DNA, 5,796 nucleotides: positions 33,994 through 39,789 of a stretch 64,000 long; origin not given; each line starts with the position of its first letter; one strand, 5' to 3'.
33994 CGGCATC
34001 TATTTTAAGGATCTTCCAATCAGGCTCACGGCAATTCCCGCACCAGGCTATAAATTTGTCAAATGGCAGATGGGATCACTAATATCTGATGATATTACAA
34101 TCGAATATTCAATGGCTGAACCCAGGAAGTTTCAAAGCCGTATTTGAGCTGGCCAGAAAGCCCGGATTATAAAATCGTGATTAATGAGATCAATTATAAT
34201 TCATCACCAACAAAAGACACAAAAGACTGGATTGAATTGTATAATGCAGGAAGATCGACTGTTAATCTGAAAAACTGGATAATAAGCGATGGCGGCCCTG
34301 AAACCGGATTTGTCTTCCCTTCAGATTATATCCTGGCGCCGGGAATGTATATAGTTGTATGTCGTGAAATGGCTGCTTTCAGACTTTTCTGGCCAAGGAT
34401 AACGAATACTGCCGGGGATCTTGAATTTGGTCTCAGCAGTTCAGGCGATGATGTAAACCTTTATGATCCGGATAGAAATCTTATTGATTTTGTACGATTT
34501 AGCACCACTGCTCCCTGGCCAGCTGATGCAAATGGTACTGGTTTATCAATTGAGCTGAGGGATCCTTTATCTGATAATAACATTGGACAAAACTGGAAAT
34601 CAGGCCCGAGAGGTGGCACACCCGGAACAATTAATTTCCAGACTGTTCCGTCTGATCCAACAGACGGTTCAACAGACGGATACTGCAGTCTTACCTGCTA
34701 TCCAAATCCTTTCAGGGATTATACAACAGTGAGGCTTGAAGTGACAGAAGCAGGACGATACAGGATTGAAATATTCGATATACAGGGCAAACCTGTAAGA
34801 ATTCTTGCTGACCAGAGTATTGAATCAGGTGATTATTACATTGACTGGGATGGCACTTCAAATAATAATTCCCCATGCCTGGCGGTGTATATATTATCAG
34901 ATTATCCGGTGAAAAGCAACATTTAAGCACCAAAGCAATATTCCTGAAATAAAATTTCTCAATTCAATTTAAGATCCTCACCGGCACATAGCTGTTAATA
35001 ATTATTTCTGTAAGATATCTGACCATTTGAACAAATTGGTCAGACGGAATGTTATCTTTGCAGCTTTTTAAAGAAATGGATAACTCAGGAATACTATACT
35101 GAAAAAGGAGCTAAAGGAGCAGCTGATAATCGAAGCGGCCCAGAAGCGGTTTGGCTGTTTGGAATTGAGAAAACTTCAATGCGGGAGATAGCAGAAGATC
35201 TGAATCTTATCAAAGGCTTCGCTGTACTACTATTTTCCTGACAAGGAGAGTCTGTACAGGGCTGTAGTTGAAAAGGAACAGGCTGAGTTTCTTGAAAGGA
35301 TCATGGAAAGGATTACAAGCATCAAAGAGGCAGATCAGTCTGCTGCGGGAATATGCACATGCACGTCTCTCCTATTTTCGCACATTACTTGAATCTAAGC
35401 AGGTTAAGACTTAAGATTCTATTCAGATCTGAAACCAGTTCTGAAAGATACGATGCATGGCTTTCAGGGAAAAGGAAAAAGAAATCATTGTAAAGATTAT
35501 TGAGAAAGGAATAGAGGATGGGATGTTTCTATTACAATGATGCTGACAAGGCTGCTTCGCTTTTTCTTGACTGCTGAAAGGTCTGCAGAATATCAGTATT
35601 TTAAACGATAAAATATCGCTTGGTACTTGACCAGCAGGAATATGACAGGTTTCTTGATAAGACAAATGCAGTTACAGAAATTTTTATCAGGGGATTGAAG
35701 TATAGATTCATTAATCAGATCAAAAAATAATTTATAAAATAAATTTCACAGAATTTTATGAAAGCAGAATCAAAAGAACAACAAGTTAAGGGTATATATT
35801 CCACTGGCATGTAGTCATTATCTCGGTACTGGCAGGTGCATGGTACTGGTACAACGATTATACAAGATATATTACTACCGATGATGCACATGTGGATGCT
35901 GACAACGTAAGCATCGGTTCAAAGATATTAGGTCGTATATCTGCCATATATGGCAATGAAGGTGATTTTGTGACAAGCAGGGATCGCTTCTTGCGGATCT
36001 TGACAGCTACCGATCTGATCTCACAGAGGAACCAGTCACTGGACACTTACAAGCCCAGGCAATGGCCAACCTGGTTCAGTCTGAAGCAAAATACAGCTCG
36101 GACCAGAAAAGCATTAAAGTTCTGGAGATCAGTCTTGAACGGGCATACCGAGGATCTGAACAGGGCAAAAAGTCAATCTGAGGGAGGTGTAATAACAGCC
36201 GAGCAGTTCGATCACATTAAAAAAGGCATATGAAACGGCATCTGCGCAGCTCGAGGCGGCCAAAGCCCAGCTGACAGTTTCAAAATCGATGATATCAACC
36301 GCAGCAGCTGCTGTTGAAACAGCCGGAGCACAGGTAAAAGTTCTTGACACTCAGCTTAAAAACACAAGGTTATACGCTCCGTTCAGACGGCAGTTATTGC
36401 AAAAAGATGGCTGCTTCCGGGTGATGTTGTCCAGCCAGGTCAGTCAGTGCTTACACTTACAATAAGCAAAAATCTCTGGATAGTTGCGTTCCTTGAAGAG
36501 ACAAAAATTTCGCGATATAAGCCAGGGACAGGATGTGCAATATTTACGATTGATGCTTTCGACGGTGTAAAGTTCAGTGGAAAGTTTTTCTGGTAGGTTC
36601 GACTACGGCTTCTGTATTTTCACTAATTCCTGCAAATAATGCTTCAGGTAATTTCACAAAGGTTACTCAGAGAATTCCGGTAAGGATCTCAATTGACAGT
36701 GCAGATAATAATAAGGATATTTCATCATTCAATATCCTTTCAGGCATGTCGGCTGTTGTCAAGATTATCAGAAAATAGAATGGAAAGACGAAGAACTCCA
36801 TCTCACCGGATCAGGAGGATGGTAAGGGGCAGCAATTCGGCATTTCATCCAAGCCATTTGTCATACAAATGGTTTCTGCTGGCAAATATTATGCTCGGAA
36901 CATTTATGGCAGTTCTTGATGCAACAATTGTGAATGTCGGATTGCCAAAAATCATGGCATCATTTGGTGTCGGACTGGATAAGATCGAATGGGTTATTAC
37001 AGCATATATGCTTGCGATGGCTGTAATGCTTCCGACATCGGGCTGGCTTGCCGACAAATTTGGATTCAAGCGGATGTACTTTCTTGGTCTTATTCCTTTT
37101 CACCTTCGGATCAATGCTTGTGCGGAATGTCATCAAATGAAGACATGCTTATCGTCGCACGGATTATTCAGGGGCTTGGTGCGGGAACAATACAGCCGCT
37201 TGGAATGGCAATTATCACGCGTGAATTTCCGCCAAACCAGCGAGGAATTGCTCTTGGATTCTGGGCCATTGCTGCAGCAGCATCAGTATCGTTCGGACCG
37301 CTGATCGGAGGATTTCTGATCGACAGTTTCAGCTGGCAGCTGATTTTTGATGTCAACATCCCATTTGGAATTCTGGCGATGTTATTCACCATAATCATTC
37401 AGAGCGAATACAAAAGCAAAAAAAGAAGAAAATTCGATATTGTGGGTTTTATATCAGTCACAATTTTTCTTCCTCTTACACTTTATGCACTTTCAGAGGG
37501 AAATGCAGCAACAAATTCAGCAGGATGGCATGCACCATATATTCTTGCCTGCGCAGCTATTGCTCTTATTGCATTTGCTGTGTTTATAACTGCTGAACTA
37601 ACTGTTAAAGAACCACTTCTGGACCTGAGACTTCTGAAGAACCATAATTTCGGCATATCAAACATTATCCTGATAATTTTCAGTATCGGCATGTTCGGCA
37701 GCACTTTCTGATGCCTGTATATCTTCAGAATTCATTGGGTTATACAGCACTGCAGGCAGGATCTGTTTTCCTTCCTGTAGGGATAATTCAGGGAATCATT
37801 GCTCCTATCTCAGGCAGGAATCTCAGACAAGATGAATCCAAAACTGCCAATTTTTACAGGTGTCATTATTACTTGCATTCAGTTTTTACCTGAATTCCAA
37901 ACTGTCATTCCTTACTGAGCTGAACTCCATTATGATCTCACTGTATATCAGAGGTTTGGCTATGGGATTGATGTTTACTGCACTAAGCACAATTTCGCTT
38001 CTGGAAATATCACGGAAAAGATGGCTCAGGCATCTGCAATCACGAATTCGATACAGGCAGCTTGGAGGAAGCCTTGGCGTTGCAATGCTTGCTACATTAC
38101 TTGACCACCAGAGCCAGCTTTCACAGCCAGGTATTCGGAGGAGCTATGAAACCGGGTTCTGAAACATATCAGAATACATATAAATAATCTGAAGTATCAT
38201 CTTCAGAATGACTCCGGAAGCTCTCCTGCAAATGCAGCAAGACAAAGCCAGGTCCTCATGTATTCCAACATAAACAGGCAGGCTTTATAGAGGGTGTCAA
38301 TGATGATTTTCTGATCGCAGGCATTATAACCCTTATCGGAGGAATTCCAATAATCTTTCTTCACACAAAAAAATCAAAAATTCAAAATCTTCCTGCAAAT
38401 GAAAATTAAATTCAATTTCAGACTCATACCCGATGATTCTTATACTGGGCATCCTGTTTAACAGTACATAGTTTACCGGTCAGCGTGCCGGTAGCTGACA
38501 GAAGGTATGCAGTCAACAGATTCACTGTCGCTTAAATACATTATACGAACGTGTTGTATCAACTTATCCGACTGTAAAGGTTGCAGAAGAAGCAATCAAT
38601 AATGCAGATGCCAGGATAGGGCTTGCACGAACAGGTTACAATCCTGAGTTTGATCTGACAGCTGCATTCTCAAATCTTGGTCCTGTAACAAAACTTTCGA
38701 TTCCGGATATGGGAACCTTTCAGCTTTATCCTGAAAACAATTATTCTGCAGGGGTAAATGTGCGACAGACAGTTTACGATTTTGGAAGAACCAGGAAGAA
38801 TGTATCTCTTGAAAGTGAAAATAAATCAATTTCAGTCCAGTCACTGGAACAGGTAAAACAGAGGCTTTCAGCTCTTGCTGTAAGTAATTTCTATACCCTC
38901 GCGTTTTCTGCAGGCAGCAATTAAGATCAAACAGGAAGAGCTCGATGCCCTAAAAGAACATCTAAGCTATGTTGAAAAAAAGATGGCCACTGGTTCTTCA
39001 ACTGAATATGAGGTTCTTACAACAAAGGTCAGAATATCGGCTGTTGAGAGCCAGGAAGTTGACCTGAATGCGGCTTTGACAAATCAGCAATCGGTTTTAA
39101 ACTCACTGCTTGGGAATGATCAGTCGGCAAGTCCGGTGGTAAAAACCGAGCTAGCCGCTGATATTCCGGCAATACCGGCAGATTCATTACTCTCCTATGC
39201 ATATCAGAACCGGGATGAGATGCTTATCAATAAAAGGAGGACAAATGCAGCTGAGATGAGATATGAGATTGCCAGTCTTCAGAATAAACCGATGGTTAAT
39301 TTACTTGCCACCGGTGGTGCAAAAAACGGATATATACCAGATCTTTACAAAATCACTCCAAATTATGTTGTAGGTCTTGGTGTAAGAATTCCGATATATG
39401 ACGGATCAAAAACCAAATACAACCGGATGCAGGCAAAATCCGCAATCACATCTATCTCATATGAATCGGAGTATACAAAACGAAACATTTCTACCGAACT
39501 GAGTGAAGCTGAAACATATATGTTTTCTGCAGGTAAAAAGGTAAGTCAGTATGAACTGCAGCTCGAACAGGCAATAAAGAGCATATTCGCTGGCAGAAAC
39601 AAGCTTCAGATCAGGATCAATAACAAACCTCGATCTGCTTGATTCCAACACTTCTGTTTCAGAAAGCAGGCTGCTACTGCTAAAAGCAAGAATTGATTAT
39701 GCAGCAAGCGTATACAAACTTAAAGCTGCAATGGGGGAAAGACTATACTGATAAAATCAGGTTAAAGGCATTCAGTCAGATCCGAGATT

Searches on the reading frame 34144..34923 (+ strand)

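Call 73: search_protein_families(library=pfam, proteins=[window:34144-34923:+], max_evalue=0.0001)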
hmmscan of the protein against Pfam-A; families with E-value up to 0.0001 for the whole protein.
window:34144-34923:+ (260 aa): 2 families
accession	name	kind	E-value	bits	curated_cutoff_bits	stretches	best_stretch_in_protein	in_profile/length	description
PF00932.25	LTD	-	6.8e-21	75.1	34.3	1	8-118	5-106/109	Lamin Tail Domain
PF18962.6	Por_Secre_tail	-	8.6e-06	26.4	27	1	186-225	2-40/75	Secretion system C-terminal sorting domain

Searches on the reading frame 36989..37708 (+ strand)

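Call 73: search_protein_families(library=pfam, proteins=[window:36989-37708:+], max_evalue=0.0001)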
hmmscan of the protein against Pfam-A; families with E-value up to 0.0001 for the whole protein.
window:36989-37708:+ (240 aa): 3 families
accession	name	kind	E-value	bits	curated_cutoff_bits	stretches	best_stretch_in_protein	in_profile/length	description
PF07690.21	MFS_1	-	3.4e-23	82.6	33.4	1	43-236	77-249/347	Major Facilitator Superfamily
PF03209.21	PUCC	-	5.9e-05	22.7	21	1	47-128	296-377/401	PUCC protein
PF03137.26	OATP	-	7.3e-05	21.7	25.8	0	51-112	133-194/545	Organic Anion Transporter Polypeptide (OATP) family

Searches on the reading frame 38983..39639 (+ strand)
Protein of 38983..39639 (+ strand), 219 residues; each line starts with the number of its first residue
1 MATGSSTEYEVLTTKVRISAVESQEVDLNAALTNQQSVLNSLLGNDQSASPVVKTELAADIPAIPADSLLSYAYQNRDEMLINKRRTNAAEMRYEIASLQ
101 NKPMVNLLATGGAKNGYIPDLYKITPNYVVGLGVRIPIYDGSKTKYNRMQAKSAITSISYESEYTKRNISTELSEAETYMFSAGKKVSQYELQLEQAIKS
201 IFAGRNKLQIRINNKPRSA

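Call 73: search_protein_families(library=pfam, proteins=[window:38983-39639:+], max_evalue=0.0001)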
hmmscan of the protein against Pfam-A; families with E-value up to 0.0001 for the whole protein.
window:38983-39639:+ (219 aa): 1 family
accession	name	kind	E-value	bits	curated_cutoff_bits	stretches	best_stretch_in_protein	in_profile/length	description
PF02321.23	OEP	-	1.9e-12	47.8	22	1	67-199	2-135/187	Outer membrane efflux protein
